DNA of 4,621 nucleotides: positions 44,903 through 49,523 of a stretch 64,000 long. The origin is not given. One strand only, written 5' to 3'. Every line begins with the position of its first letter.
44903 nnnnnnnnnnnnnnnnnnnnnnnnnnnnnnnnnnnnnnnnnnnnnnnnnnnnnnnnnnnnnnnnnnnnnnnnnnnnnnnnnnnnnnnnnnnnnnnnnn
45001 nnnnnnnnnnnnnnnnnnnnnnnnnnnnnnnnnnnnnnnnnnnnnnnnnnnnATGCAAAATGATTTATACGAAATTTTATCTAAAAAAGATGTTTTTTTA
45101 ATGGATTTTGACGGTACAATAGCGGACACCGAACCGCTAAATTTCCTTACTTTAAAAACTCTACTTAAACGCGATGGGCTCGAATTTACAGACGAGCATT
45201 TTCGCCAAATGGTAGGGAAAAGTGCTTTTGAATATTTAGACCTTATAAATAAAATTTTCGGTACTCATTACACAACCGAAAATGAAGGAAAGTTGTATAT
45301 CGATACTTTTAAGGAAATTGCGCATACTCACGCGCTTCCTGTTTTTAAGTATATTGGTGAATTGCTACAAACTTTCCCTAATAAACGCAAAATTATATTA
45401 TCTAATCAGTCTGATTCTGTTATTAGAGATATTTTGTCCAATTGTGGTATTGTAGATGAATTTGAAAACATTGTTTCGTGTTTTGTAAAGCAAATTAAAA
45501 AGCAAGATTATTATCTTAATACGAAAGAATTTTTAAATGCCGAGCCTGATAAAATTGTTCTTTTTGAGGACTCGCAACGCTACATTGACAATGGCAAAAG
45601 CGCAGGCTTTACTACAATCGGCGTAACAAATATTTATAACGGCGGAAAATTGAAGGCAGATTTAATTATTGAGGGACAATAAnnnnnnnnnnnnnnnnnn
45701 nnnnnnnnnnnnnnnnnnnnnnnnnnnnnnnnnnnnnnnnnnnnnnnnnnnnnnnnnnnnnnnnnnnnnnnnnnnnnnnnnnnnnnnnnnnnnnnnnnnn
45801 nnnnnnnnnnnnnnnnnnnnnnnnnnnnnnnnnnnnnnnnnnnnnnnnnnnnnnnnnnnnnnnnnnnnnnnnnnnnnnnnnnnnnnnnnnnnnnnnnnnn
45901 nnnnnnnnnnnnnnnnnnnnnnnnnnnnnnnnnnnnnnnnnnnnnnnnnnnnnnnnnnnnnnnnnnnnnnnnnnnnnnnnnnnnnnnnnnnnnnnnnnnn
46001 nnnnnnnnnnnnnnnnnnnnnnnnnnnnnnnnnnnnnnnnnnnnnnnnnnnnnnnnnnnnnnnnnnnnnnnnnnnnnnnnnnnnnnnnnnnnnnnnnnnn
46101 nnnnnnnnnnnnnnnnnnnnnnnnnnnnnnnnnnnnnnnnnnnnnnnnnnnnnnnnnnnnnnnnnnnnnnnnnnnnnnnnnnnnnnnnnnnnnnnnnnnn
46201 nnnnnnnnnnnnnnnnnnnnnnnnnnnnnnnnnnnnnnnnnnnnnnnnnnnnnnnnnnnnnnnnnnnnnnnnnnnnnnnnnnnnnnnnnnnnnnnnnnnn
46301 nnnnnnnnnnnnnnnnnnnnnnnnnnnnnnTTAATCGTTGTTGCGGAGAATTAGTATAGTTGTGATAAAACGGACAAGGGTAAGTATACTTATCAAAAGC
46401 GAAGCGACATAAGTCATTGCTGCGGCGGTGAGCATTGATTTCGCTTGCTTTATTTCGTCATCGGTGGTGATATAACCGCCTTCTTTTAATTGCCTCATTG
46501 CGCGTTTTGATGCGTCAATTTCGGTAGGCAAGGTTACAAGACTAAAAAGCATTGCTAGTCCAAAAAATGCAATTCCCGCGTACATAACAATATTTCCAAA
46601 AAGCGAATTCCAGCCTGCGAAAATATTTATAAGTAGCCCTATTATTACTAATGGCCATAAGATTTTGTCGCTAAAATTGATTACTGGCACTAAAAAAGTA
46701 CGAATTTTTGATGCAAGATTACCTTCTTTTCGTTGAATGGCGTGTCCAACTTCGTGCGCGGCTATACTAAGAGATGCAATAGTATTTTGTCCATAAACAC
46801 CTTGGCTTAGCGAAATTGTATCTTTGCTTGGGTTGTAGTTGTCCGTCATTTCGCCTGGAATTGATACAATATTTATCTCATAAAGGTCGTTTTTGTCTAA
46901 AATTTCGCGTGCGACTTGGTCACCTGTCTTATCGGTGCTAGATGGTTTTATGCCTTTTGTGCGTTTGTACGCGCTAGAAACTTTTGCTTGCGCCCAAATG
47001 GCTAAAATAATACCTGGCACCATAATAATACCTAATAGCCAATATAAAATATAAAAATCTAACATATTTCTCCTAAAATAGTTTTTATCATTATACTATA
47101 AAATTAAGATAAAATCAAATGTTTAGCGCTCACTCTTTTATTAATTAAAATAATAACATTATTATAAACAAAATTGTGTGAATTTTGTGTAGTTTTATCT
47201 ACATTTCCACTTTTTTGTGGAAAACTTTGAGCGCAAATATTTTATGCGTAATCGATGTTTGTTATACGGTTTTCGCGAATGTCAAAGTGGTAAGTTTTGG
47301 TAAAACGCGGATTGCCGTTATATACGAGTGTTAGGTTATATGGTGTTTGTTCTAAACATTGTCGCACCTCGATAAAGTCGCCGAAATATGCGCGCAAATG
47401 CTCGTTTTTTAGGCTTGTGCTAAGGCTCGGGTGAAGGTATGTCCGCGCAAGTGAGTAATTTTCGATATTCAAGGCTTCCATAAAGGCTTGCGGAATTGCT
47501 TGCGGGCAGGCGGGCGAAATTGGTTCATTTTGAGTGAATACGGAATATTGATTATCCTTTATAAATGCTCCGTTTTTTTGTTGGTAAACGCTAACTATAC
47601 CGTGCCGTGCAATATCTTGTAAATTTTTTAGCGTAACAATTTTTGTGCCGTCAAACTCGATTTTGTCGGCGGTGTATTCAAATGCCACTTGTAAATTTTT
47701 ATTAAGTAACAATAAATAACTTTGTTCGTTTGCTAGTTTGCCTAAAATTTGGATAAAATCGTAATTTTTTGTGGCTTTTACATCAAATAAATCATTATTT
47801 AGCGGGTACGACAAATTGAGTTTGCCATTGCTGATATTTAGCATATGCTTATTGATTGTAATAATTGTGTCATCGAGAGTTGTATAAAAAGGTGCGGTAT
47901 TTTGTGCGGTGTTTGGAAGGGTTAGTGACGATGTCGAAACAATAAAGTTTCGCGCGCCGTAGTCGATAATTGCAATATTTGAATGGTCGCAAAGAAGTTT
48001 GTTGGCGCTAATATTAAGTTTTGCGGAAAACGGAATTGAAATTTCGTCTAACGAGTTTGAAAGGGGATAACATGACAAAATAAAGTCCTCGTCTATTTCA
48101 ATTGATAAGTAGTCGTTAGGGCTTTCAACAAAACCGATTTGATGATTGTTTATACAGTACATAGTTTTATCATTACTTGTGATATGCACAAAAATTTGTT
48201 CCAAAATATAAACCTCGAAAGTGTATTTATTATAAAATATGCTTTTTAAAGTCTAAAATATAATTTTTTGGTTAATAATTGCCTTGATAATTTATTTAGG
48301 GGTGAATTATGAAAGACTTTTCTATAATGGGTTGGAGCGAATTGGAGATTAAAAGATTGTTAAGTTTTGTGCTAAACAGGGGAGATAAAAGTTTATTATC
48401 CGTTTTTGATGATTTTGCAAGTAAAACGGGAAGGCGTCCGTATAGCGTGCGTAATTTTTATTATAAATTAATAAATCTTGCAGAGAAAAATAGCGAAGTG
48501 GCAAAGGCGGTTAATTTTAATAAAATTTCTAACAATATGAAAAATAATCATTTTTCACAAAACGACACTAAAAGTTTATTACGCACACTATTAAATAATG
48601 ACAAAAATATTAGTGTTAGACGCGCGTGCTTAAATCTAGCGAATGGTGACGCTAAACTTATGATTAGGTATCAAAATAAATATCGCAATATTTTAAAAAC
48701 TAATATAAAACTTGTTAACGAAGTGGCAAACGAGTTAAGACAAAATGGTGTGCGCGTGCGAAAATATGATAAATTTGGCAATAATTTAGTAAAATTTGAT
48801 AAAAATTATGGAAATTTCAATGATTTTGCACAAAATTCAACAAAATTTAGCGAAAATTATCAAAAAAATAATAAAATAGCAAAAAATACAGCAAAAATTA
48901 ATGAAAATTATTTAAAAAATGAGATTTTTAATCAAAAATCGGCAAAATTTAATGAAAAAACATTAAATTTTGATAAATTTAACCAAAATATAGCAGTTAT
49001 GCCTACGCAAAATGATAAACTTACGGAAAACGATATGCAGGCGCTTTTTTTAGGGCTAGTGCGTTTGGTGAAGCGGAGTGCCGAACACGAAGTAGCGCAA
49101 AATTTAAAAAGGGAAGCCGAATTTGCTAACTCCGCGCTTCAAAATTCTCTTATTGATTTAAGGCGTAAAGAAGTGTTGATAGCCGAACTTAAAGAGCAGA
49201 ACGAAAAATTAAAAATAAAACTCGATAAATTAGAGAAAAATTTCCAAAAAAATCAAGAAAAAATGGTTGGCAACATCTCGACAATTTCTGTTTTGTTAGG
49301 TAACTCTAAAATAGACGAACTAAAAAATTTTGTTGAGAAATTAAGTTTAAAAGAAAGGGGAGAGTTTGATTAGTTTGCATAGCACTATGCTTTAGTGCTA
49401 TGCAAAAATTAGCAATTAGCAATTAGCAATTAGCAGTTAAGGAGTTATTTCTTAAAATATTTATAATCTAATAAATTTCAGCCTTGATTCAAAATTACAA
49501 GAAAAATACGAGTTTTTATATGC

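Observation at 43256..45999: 62-bp perfect inverted repeats bracket a compact 4-gene membrane/HAD cassette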

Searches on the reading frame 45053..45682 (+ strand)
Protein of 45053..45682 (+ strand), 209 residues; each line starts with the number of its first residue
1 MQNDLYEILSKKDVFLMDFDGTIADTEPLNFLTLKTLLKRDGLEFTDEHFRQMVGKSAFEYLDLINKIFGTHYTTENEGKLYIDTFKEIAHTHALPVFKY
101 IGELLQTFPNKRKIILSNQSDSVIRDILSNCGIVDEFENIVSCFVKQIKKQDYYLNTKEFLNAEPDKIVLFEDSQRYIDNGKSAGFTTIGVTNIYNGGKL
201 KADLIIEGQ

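Call 8: search_protein_families(library=pfam, proteins=[window:45053-45682:+], max_evalue=0.01)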
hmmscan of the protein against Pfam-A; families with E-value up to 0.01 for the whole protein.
window:45053-45682:+ (209 aa): 2 families
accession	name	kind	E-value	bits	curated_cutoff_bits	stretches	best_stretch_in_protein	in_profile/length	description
PF13419.12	HAD_2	-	3.9e-19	69.9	23.8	1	16-191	2-178/178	Haloacid dehalogenase-like hydrolase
PF00702.32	Hydrolase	-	2.5e-11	44.8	26.4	1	13-185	2-191/191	haloacid dehalogenase-like hydrolase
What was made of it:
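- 45053..45682 (+): HAD-IA family phosphatase (DxDxT motif in the sequence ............). PF13419 E=3.9e-19 (call 8).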

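Call 17: find_encoding_contigs(protein=window:45053-45682:+, flank=8000, max_places=10)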
Protein window:45053-45682:+ (209 aa): no gene with exactly this product is on record in the collection.

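Call 70: search_protein_families(library=ncbifam, proteins=[window:45053-45682:+], max_evalue=0.01)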
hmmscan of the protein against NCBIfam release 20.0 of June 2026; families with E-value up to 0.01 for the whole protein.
window:45053-45682:+ (209 aa): 21 families
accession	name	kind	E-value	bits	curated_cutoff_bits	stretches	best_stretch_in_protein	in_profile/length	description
TIGR02009.1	PGMB-YQAB-SF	subfamily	1.9e-13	51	153.35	1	15-191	4-186/186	beta-phosphoglucomutase family hydrolase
TIGR01990.1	bPGM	equivalog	8.4e-13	48.7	189.4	1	15-191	4-186/187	beta-phosphoglucomutase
TIGR01509.1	HAD-SF-IA-v3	subfamily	1.7e-12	47.7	29.4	1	68-191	37-154/154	HAD-IA family hydrolase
TIGR01993.1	Pyr-5-nucltdase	equivalog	7.5e-10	38.9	142.9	1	97-189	85-181/183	pyrimidine 5'-nucleotidase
NF009695.0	PRK13222.1-2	equivalog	7.8e-10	38.6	225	1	10-199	4-201/226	phosphoglycolate phosphatase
NF008000.0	PRK10725.1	equivalog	1.3e-09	38.4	215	1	13-192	6-186/188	fructose-1-phosphate/6-phosphogluconate phosphatase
NF046057.1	bifunc_MtlD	equivalog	5.6e-09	35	800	1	16-194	11-194/683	bifunctional mannitol-1-phosphate dehydrogenase/phosphatase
NF009804.0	PRK13288.1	equivalog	1.6e-06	27.7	218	1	15-193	6-183/215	pyrophosphatase PpaX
NF053653.1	InDiPhoBT2121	equivalog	5e-06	26.2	245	1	14-192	3-187/216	inorganic diphosphatase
TIGR01449.2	PGP_bact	equivalog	1.4e-05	24.7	180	1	16-200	2-193/213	phosphoglycolate phosphatase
NF007854.0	PRK10563.1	equivalog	1.6e-05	24.7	211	1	11-187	3-181/221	6-phosphogluconate phosphatase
NF009696.0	PRK13222.1-3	equivalog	3e-05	23.8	359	1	15-195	6-190/223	N-acetylmuramic acid 6-phosphate phosphatase MupP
TIGR01454.1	AHBA_synth_RP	hypoth_equivalog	0.00015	21.4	246.65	1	95-192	74-175/205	AHBA synthesis associated protein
NF008087.0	PRK10826.1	equivalog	0.00022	20.9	191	1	16-191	11-191/222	hexitol phosphatase HxpB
TIGR01422.2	phosphonatase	equivalog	0.00034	20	220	0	155-193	163-201/251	phosphonoacetaldehyde hydrolase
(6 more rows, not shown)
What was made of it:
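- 45053..45682 (+): TIGR01509 scores 47.7 bits against a cutoff of 29.4 (call 70).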

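Call 71: search_protein_families(library=phrogs, proteins=[window:45053-45682:+], max_evalue=0.01)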
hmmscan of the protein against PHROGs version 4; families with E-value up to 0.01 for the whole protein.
window:45053-45682:+ (209 aa): 2 families
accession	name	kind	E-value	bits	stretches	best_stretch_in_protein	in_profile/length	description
phrog_8468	-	other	9.3e-20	72.3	1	9-192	4-193/221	HAD-superfamily hydrolase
phrog_415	-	other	0.00064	20.5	0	8-33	17-42/218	polynucleotide kinase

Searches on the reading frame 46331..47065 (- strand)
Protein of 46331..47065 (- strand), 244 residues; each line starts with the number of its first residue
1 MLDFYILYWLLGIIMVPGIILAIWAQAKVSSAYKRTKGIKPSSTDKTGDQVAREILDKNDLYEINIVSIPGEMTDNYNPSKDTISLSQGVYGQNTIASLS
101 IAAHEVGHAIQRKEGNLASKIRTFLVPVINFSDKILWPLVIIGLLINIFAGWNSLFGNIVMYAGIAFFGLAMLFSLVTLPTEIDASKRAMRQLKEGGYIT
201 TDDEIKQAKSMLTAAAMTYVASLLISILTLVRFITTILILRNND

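Call 8: search_protein_families(library=pfam, proteins=[window:46331-47065:-], max_evalue=0.01)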
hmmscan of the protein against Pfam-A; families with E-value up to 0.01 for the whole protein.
window:46331-47065:- (244 aa): 2 families
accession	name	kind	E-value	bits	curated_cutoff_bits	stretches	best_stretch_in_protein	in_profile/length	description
PF04298.18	Zn_peptidase_2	-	5.3e-75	252.1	27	1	13-236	3-216/218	Putative neutral zinc metallopeptidase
PF13699.11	eCIS_core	-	0.0016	19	22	0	82-115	45-78/79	eCIS core domain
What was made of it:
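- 46331..47065 (-): Zn_peptidase_2 gene, the conserved right anchor, convergent with the cassette. PF04298 E=5e-75 (call 8).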

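Call 16: find_encoding_contigs(protein=window:46331-47065:-, flank=8000, max_places=10)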
Protein window:46331-47065:- (244 aa): 2 contigs read that carry it; 2 places shown.
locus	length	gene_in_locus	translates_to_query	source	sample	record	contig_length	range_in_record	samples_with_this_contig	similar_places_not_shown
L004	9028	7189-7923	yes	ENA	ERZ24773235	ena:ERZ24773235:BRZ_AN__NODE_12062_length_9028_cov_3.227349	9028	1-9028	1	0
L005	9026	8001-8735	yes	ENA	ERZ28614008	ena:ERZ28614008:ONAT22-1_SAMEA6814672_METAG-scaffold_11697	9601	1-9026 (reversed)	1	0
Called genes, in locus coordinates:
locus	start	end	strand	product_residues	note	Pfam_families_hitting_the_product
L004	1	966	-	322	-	?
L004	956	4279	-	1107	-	PF21445:ADDB_N, PF12705:PDDEXK_1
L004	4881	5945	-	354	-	-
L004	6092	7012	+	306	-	-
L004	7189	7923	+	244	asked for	PF04298:Zn_peptidase_2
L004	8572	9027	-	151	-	?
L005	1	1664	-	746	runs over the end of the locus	?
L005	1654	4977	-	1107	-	PF21445:ADDB_N, PF12705:PDDEXK_1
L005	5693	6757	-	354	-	-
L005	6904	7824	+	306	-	-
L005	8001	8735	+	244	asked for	PF04298:Zn_peptidase_2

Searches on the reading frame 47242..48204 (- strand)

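Call 8: search_protein_families(library=pfam, proteins=[window:47242-48204:-], max_evalue=0.01)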
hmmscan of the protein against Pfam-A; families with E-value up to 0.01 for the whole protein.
window:47242-48204:- (320 aa): 0 families

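Call 70: search_protein_families(library=ncbifam, proteins=[window:47242-48204:-], max_evalue=0.01)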
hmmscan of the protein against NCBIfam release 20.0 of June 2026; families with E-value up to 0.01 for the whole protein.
window:47242-48204:- (320 aa): 1 family
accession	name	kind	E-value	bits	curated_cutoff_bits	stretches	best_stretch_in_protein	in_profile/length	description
NF010139.1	PRK13614.1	equivalog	0.0028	16.2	802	1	189-281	17-110/572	lipoprotein LpqB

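Call 71: search_protein_families(library=phrogs, proteins=[window:47242-48204:-], max_evalue=0.01)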
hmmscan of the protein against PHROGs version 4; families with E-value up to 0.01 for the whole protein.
window:47242-48204:- (320 aa): 0 families

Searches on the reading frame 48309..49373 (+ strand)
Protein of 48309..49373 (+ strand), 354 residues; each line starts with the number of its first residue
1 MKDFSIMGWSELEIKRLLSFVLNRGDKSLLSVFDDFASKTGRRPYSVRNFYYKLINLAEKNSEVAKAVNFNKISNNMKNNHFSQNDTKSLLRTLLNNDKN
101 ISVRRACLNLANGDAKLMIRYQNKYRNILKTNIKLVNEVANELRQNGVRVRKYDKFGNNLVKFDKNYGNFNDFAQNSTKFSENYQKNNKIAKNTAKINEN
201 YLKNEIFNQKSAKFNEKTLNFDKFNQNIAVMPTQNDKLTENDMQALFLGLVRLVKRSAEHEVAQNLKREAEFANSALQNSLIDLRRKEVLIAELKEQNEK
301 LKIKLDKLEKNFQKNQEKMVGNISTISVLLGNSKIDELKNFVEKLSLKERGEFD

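Call 8: search_protein_families(library=pfam, proteins=[window:48309-49373:+], max_evalue=0.01)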
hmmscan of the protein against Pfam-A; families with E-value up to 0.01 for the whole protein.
window:48309-49373:+ (354 aa): 0 families

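Call 70: search_protein_families(library=ncbifam, proteins=[window:48309-49373:+], max_evalue=0.01)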
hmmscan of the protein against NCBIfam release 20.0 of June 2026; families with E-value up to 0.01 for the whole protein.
window:48309-49373:+ (354 aa): 1 family
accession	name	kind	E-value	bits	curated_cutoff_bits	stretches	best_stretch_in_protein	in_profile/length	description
NF002221.0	PRK01115.1-4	subfamily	0.0064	15.8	239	0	123-199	11-88/248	DNA polymerase sliding clamp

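Call 71: search_protein_families(library=phrogs, proteins=[window:48309-49373:+], max_evalue=0.01)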
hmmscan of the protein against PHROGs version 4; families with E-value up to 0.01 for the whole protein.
window:48309-49373:+ (354 aa): 0 families
